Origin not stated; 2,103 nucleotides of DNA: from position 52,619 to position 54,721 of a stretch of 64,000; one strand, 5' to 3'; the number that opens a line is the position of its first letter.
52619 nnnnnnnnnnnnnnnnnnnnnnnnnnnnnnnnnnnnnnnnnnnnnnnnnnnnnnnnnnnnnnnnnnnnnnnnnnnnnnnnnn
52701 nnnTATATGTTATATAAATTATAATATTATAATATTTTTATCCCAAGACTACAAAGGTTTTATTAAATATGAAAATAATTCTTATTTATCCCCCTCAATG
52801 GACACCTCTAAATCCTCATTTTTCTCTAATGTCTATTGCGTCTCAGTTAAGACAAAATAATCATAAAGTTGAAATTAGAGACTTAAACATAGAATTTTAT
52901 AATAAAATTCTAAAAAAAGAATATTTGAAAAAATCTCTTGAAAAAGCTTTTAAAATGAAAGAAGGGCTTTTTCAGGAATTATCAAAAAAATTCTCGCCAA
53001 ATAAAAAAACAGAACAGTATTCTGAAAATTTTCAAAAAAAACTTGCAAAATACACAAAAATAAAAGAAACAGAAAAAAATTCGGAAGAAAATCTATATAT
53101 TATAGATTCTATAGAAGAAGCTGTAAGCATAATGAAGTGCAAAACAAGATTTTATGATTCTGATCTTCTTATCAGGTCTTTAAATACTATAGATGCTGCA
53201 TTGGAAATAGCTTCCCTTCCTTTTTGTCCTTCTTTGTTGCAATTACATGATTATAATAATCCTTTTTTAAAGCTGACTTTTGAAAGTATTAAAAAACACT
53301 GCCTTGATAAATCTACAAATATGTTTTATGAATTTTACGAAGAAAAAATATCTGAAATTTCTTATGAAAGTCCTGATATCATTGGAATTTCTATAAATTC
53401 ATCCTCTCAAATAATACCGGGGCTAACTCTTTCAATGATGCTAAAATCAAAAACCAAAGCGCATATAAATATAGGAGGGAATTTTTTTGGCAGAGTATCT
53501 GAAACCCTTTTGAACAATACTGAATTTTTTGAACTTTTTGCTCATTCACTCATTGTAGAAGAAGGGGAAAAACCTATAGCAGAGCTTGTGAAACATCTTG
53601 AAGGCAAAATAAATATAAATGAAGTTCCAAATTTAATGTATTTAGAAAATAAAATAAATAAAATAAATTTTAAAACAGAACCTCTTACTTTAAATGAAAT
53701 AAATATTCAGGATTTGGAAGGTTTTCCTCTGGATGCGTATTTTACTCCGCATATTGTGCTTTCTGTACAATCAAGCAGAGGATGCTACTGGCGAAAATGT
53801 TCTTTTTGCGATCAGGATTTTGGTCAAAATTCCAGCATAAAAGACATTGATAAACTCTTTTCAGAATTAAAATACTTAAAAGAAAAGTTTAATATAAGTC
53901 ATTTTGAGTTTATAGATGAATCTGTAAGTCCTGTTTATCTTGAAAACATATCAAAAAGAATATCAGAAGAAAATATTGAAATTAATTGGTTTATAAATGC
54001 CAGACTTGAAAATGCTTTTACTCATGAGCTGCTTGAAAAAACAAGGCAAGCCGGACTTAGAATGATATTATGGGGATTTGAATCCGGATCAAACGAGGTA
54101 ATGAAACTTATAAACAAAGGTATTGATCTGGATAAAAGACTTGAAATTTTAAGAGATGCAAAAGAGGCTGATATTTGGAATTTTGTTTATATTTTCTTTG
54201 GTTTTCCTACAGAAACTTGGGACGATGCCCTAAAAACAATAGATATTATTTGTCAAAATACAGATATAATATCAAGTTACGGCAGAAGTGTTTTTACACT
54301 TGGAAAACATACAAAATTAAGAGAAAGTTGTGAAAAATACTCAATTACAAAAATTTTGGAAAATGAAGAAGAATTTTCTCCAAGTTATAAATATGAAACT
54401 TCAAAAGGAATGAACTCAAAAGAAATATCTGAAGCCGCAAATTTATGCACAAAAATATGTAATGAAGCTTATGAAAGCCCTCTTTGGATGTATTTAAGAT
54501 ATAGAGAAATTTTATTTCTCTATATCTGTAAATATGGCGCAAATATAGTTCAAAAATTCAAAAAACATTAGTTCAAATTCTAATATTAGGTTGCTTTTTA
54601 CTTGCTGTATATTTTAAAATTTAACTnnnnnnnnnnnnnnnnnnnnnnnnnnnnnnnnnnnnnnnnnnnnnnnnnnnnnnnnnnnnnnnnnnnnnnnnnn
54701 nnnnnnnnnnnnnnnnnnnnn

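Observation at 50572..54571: Head-to-head pair of colinear 600-aa cobalamin-type radical-SAM paralogues with a co-transcribed coiled-coil protein: candidate uncharacterised modification system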

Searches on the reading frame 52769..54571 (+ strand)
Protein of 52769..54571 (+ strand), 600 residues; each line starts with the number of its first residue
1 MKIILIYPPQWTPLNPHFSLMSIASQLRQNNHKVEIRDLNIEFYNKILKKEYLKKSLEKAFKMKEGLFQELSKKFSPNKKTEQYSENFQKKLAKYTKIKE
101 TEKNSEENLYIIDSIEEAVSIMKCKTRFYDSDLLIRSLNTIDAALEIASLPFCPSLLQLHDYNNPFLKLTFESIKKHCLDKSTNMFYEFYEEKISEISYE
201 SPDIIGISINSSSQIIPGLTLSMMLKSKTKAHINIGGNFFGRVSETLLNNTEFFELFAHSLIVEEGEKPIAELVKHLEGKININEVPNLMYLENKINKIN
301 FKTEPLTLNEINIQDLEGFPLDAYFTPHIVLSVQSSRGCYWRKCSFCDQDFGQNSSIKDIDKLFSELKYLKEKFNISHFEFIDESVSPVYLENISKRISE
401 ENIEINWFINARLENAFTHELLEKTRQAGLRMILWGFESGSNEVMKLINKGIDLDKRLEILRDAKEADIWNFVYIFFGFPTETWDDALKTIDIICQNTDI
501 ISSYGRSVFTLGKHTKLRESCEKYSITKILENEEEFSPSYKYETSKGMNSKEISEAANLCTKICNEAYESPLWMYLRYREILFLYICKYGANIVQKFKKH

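Call 4: search_protein_families(library=pfam, proteins=[window:52769-54571:+], max_evalue=0.01)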
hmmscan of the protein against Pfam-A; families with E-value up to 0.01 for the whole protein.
window:52769-54571:+ (600 aa): 1 family
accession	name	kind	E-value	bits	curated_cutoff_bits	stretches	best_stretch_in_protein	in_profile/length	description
PF04055.27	Radical_SAM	-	6.3e-18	65.9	29.5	1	335-492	3-164/166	Radical SAM superfamily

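Call 5: search_protein_families(library=ncbifam, proteins=[window:52769-54571:+], max_evalue=0.01)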
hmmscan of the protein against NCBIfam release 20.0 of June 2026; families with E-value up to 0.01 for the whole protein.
window:52769-54571:+ (600 aa): 18 families
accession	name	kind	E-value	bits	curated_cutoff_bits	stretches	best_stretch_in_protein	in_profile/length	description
TIGR03975.1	rSAM_ocin_1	subfamily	2.1e-34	119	281.85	2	172-526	99-459/606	RiPP maturation radical SAM C-methyltransferase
TIGR04479.1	bcpD_PhpK_rSAM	subfamily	1.3e-26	93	600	1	184-525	93-435/504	PhpK family radical SAM P-methyltransferase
NF050148.1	rSAM_ApyD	equivalog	6.8e-21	74.3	750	1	188-496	61-365/645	RiPP biosynthesis radical SAM protein ApyD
TIGR03471.1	HpnJ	equivalog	1.5e-17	63.6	577.6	1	323-496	187-364/472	hopanoid biosynthesis associated radical SAM protein HpnJ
TIGR04072.2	rSAM_ladder_B12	equivalog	2.5e-17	62.7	360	1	221-540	89-389/443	lipid biosynthesis B12-binding/radical SAM protein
TIGR02026.1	BchE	equivalog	3.7e-16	59.1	481.35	1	185-493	46-361/497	magnesium-protoporphyrin IX monomethyl ester anaerobic oxidative cyclase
TIGR04014.1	B12_SAM_MJ_0865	equivalog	6.8e-16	58.1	360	1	198-495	35-334/434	methyl-coenzyme M reductase glutamine C-methyltransferase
TIGR04013.1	B12_SAM_MJ_1487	hypoth_equivalog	5e-15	55.2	251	2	189-368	30-190/382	TIGR04013 family B12-binding domain/radical SAM domain-containing protein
TIGR04367.1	HpnR_B12_rSAM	equivalog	5.4e-14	51.6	650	1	195-474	54-330/490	hopanoid C-3 methylase HpnR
NF040542.1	rSAM_RCCLKC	equivalog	6.2e-14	52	450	1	184-477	31-331/423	arsinothricin biosynthesis radical SAM protein ArsL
TIGR04385.1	B12_rSAM_cofa1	equivalog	4e-11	42.8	450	1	185-500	45-367/438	B12 lower ligand biosynthesis radical SAM protein BzaD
NF038361.1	rSAM_Sden_1168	equivalog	2.5e-10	39.6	575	1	319-488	271-442/560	Sden_1168 family B12-binding radical SAM P-methyltransferase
NF045585.1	rSAM_slr0320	equivalog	7.6e-07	28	775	1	328-491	233-399/511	photosystem II high light acclimation radical SAM protein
TIGR03960.1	rSAM_fuse_unch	hypoth_equivalog_domain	3.2e-06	25.9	462.3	1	334-497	257-423/605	TIGR03960 family B12-binding radical SAM protein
TIGR01212.1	TIGR01212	equivalog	9.4e-05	21.7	180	1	420-502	127-211/302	tRNA modification radical SAM protein MnmL/YtqA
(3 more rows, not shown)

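Call 6: find_homologous_proteins(query=window:52769-54571:+, max_evalue=0.00001)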
Query window:52769-54571:+ (600 aa): 756 proteins with E <= 0.00001 among 8000 candidates; the best 120 are listed.
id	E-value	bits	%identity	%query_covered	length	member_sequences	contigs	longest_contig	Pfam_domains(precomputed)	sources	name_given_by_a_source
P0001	0.0e+0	1346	100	100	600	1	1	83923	PF04055.28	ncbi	ncbi:MAG: radical SAM protein [bacterium]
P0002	1.4e-269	914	66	100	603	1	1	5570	PF04055.28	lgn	-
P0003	1.1e-268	911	67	100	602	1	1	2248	PF04055.28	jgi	jgi:radical SAM superfamily enzyme YgiQ (UPF0313 family)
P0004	8.7e-268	908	67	100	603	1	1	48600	PF04055.28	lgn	-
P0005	1.5e-266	904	67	99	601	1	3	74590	PF04055.28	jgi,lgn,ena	-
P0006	1.4e-263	894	64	100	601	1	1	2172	PF04055.28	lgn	-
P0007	1.0e-260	884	65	100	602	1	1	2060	PF04055.28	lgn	-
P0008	3.8e-260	882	63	100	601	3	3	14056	PF04055.28,PF02310.25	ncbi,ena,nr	ncbi:MAG: hypothetical protein A2104_07525 [Candidatus Melainabacteria bacterium GWF2_32_7]|nr:MAG: 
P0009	3.0e-257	873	65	100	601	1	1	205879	PF04055.28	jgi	-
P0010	8.3e-249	845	63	100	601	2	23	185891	PF04055.28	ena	-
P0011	4.8e-248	843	63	99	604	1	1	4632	PF04055.28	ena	-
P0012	1.1e-242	825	62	100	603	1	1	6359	PF04055.28,PF02310.25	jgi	jgi:radical SAM superfamily enzyme YgiQ (UPF0313 family)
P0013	1.9e-240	817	59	100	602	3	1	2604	PF04055.28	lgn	-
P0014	4.8e-240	816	60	100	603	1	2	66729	PF04055.28,PF02310.25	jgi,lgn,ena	-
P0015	8.3e-239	812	60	99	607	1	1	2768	PF04055.28,PF02310.25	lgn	-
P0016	1.3e-237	808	58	100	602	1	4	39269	PF04055.28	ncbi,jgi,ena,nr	ncbi:MAG: hypothetical protein A2Y25_05585 [Candidatus Melainabacteria bacterium GWF2_37_15]|nr:MAG:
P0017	1.2e-235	802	59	99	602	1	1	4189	PF04055.28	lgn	-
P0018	8.8e-235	799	60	100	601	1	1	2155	PF04055.28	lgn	-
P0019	1.1e-234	798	58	100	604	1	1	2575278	PF04055.28,PF02310.25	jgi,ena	jgi:radical SAM superfamily enzyme YgiQ (UPF0313 family)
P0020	1.5e-233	795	58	100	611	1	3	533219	PF04055.28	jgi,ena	-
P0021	6.6e-233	793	58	100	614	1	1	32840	PF04055.28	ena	-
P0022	2.3e-232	791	58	100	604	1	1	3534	PF04055.28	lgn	-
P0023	2.4e-229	781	57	100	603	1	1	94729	PF04055.28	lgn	-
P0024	1.2e-224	765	57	100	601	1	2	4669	PF04055.28,PF02310.25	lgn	-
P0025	3.1e-218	744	56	100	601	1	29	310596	PF04055.28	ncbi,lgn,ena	-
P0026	4.3e-218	744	56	100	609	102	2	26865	PF04055.28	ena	-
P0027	6.6e-218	743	56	100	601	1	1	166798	PF04055.28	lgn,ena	-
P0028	9.3e-217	739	56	100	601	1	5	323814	PF04055.28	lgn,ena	-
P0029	1.2e-216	739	54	100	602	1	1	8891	PF04055.28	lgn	-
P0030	1.7e-216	738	56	100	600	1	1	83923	PF04055.28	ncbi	ncbi:MAG: radical SAM protein [bacterium]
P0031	2.0e-211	722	54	100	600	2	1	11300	PF04055.28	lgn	-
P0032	4.2e-210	717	53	100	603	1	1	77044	PF04055.28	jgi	-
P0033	4.5e-210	717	54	100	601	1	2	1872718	PF04055.28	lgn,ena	-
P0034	6.4e-210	717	54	100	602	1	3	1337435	PF04055.28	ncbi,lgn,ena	-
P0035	8.1e-209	713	54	100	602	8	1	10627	PF04055.28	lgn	-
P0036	1.0e-208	713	53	100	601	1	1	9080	PF04055.28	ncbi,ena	-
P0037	1.8e-208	712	53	100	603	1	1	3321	PF04055.28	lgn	-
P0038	2.0e-208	712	54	100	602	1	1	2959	PF04055.28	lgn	-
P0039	2.4e-207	708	53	100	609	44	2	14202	PF04055.28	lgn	-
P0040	4.2e-207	707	53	100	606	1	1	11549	PF04055.28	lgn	-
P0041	4.5e-207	707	54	100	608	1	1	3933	PF04055.28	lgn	-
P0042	1.1e-206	706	52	100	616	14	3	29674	PF04055.28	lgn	-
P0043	1.9e-206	705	52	100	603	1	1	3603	PF04055.28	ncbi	-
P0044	2.2e-206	705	52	100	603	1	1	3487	PF04055.28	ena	-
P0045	2.4e-206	705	54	100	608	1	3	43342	PF04055.28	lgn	-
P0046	2.6e-206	705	52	100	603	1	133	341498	PF04055.28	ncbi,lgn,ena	-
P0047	2.6e-206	705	52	100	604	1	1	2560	PF04055.28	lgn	-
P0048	2.8e-206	705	54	100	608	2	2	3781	PF04055.28,PF02310.25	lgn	-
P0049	3.9e-206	704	52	100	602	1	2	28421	PF04055.28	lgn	-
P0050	6.4e-206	703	52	100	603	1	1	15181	PF04055.28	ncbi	-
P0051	7.7e-206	703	53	100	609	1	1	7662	PF04055.28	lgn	-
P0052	8.5e-206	703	52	100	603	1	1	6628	PF04055.28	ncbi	-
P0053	3.2e-205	701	51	100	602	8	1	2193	PF04055.28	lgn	-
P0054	3.9e-205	701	51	100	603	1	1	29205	PF04055.28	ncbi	-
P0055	1.0e-204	699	52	100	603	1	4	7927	PF04055.28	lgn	-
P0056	1.2e-204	699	53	100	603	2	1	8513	PF04055.28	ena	-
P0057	1.2e-204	699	53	100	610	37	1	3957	PF04055.28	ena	-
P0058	5.3e-204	697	52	100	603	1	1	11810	PF04055.28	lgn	-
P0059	7.3e-204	697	52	100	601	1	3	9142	PF04055.28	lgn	-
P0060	1.5e-203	696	51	100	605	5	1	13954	PF04055.28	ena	-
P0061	1.5e-203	696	52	100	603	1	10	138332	PF04055.28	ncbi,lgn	-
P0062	1.9e-203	695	53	100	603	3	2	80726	PF04055.28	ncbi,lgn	-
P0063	1.5e-202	692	53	100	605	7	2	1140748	PF04055.28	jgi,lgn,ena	-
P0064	1.9e-202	692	52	100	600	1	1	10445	PF04055.28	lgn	-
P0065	2.2e-202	692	52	100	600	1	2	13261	PF04055.28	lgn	-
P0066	2.6e-202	692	52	100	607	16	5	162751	PF04055.28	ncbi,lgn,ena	-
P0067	2.7e-202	691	52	100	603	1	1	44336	PF04055.28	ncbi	-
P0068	5.1e-202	691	52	100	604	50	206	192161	PF04055.28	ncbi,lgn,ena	-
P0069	1.9e-201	689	51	100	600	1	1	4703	PF04055.28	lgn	-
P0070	3.2e-201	688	52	100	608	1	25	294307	PF04055.28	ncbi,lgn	-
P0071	5.0e-201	687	50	100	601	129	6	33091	PF04055.28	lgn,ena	-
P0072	1.2e-200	686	53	100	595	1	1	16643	PF04055.28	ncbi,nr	ncbi:radical SAM-superfamily [Candidatus Gastranaerophilus sp. (ex Termes propinquus)]|nr:radical SA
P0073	2.1e-200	685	52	100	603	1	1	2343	PF04055.28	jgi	-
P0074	1.2e-199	683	51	100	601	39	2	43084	PF04055.28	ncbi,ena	-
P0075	1.3e-199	683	53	100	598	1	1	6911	PF04055.28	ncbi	-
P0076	1.5e-199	682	52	100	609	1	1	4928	PF04055.28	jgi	-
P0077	3.1e-199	681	51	100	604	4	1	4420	PF04055.28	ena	-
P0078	3.5e-199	681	52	100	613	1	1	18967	PF04055.28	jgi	-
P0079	4.7e-199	681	51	100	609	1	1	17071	PF04055.28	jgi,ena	-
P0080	5.0e-199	681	51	100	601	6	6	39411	PF04055.28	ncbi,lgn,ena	-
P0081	7.2e-199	680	52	100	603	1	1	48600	PF04055.28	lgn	-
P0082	1.3e-198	679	53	99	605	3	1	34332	PF04055.28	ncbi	-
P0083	1.9e-198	679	53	100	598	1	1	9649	PF04055.28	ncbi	-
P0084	2.9e-198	678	51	100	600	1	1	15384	PF04055.28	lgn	-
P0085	6.8e-198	677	53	99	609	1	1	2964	PF04055.28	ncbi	-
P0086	1.4e-197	676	51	100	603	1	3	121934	PF04055.28,PF02310.25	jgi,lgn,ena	-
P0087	3.1e-197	675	53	100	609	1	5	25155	PF04055.28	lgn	-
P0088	5.2e-197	674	53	99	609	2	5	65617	PF04055.28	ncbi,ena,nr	ncbi:MAG: radical SAM protein [Candidatus Gastranaerophilales bacterium]|nr:radical SAM protein [Can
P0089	6.2e-197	674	51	100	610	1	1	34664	PF04055.28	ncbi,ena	-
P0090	9.8e-197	673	53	100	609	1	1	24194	PF04055.28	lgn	-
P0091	6.4e-196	670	53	100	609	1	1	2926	PF04055.28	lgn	-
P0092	9.2e-196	670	50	100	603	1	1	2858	PF04055.28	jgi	jgi:hypothetical protein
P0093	9.7e-196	670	51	100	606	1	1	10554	PF04055.28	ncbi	-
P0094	1.4e-195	669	52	99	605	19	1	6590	PF04055.28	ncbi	-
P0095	1.8e-195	669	53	100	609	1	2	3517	PF04055.28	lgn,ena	-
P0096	2.3e-195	669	52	100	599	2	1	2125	PF04055.28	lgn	-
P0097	2.5e-195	668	52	100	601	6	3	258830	PF04055.28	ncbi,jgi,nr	ncbi:MAG: radical SAM protein [Cyanobacteria bacterium SIG29]|nr:radical SAM protein [Cyanobacteria 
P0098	6.1e-195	667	51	100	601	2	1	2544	PF04055.28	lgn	-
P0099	7.1e-195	667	52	100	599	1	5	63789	PF04055.28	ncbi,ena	-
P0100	8.5e-195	667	53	98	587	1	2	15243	PF04055.28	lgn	-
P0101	1.0e-194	666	50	100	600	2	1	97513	PF04055.28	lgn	-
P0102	1.1e-194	666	52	100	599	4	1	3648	PF04055.28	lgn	-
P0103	1.2e-194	666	52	99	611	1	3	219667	PF04055.28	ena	-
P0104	1.8e-194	666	54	99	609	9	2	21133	PF04055.28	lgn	-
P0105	2.0e-194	665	50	100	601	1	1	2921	PF04055.28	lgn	-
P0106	2.0e-194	665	52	100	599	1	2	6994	PF04055.28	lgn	-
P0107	2.1e-194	665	52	100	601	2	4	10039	PF04055.28,PF02310.25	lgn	-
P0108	2.6e-194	665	52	100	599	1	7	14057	PF04055.28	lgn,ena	-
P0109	2.7e-194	665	52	100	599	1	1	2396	PF04055.28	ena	-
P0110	2.9e-194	665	52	100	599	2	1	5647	PF04055.28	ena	-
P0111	2.9e-194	665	52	100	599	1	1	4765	PF04055.28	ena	-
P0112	4.0e-194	665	52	100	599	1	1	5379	PF04055.28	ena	-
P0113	5.5e-194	664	52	100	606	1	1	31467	PF04055.28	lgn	-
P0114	5.5e-194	664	52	99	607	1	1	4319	PF04055.28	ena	-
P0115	5.6e-194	664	52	100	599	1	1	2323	PF04055.28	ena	-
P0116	6.9e-194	664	51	100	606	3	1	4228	PF04055.28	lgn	-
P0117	9.2e-194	663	53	99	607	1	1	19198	PF04055.28,PF02310.25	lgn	-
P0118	1.0e-193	663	51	100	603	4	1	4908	PF04055.28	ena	-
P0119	1.0e-193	663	53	100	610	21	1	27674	PF04055.28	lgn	-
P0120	1.2e-193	663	53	100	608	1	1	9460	PF04055.28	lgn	-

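Call 7: search_solved_structures(query=window:52769-54571:+, max_evalue=0.01, show_alignments=2)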
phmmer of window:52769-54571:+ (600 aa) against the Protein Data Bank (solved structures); distinct sequences matched with E-value up to 0.01: 1.
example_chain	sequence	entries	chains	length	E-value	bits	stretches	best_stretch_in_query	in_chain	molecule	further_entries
6p78_A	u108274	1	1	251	4.9e-05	25.2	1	334-465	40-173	Queuine lyase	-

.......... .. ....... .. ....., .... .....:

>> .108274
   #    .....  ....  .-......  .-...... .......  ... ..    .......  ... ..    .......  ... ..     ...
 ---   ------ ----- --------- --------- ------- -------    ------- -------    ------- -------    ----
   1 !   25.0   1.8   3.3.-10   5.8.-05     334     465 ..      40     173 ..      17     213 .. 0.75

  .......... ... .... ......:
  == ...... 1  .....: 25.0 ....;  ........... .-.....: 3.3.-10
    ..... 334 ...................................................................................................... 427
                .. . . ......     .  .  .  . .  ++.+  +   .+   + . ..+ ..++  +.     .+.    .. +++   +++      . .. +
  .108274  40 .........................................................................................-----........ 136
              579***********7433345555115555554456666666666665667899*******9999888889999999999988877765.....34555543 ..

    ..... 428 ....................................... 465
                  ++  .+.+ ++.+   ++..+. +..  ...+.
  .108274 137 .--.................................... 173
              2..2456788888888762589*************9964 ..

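Call 11: find_related_loci(query=A1, collection=genome_contigs, flank=8000)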
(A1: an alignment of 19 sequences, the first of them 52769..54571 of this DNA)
Query A1 (600 aa) in genome_contigs; peptide patterns used: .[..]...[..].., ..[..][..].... (x = any residue, [..] = any of these).
442 stretches matched a pattern; 141 encode a relative of the query (tblastn E <= 1e-3); the best 80 are kept; 79 distinct loci.
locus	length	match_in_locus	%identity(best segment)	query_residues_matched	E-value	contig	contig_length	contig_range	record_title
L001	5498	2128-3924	62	1-598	0e+0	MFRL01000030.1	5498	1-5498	MAG: Candidatus Melainabacteria bacterium GWF2_37_15 gwf2_scaffold_17783, whole genome shotgun sequence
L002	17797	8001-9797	58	1-598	0e+0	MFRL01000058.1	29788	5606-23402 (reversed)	MAG: Candidatus Melainabacteria bacterium GWF2_37_15 gwf2_scaffold_3295, whole genome shotgun sequence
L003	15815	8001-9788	69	1-595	0e+0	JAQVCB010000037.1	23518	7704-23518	MAG: Candidatus Gastranaerophilales bacterium isolate STD2_79 NODE_7735_length_23518_cov_9.920055_Sandtown_D2, whole gen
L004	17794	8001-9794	55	1-598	0e+0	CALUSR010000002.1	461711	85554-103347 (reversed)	MAG: Candidatus Gastranaerophilales bacterium isolate BRZ_CV__bin38 genome assembly, contig: BRZ_CV__NODE_5_length_46171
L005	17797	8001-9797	54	1-598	0e+0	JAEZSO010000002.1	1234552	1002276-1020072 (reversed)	MAG: Cyanobacteria bacterium OH_PDB_230 k127_409332, whole genome shotgun sequence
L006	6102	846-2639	53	1-598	0e+0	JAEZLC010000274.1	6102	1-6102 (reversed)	MAG: Cyanobacteria bacterium OH_CDB_58 k127_2565847, whole genome shotgun sequence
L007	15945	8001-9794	52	1-598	0e+0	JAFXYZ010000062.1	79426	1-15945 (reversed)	Bacterium isolate RGIG6874 Sheep_Rumen-5__c1371958, whole genome shotgun sequence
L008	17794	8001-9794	53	1-598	0e+0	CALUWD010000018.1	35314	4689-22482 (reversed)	MAG: Candidatus Gastranaerophilales bacterium isolate BRZ_LT__bin51 genome assembly, contig: BRZ_LT__NODE_1107_length_35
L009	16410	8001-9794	53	1-598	0e+0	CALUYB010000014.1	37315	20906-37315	MAG: Candidatus Gastranaerophilales bacterium isolate BRZ_FP__bin46 genome assembly, contig: BRZ_FP__NODE_778_length_373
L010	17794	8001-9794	56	1-598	0e+0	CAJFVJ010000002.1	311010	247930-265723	Candidatus Adamsella avium isolate Chicken_20_mag_183 genome assembly, contig: MAGpy_11413_20_idba_bin_183_fascaffold_5,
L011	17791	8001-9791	53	1-598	0e+0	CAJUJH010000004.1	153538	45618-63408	TPA_asm: Candidatus Gastranaerophilales bacterium isolate MGBC142924 genome assembly, contig: MGBC142924.4, whole genome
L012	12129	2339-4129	52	1-598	0e+0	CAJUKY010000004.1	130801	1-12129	TPA_asm: Candidatus Gastranaerophilales bacterium isolate MGBC157385 genome assembly, contig: MGBC157385.4, whole genome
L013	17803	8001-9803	52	1-598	0e+0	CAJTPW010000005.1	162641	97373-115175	TPA_asm: uncultured Vampirovibrio sp. isolate MGBC110388 genome assembly, contig: MGBC110388.5, whole genome shotgun seq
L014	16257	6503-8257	52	1-586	0e+0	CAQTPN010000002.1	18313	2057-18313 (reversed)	MAG TPA_asm: uncultured bacterium isolate MGBC159708 genome assembly, contig: MGBC159708.2, whole genome shotgun sequenc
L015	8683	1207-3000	50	1-598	0e+0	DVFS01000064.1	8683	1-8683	MAG TPA_asm: Candidatus Galligastranaerophilus faecipullorum isolate ChiW23-1657 ChiW23__C145684_L8683_SRR5556883, whole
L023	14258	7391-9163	52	1-592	0e+0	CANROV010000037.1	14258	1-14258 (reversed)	MAG: Candidatus Gastranaerophilales bacterium isolate Lapin-020__bin105 genome assembly, contig: Lapin-020__NODE_5900_le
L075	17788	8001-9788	43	4-600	5e-177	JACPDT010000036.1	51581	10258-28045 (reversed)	MAG: Armatimonadetes bacterium isolate NC_groundwater_316_Ag_B-0.1um_55_8 GD18-4_B1_scaffold_33115, whole genome shotgun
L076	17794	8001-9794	43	2-598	3e-175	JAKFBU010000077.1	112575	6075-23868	MAG: Candidatus Sericytochromatia bacterium isolate LC003 contig-124_64, whole genome shotgun sequence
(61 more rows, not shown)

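Call 24: predict_structure(alignment_id=A2)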
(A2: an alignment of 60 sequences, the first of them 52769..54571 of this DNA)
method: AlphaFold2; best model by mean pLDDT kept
length: 600 residues; sequences in the alignment: 60
mean_pLDDT: 91.8   pTM: 0.92
mean pLDDT of the five models: 91.8, 91.2, 90.7, 89.8, 88.0
residues with pLDDT >= 90: 457; 70-90: 124; 50-70: 16; < 50: 3
segments of 3 or more residues with pLDDT < 50: 348-350
pLDDT, mean of each block of 10 residues (from residue 1): 96 94 94 96 98 97 95 90 90 95 94 98 97 96 97 94 94 96 95 94 96 95 97 92 88 97 89 96 96 95 89 94 97 84 62 74 94 96 76 92 93 87 96 92 83 89 96 91 95 95 91 75 87 85 90 94 93 93 97 89
secondary structure, 60 per line:
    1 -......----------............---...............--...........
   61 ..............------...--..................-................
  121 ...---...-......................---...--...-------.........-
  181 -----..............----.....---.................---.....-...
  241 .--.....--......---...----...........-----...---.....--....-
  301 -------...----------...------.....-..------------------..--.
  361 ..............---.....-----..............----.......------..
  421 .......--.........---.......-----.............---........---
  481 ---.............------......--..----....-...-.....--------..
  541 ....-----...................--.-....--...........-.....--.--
elements in order: E2-7 H18-29 E33-38 H39-47 H50-74 H86-103 H105-123 H131-152 E156-158 E161-163 H171-179 H186-199 E204-208 H212-228 E232-236 H238-241 H244-248 H251-256 E260-262 H267-277 E289-293 E296-299 E330-334 H360-374 E378-382 H388-401 E406-412 H419-427 E430-438 H442-448 H454-466 E470-477 H484-496 E503-508 H517-520 E526-530 E539-544 H550-568 H573-576 H579-589 H591-595
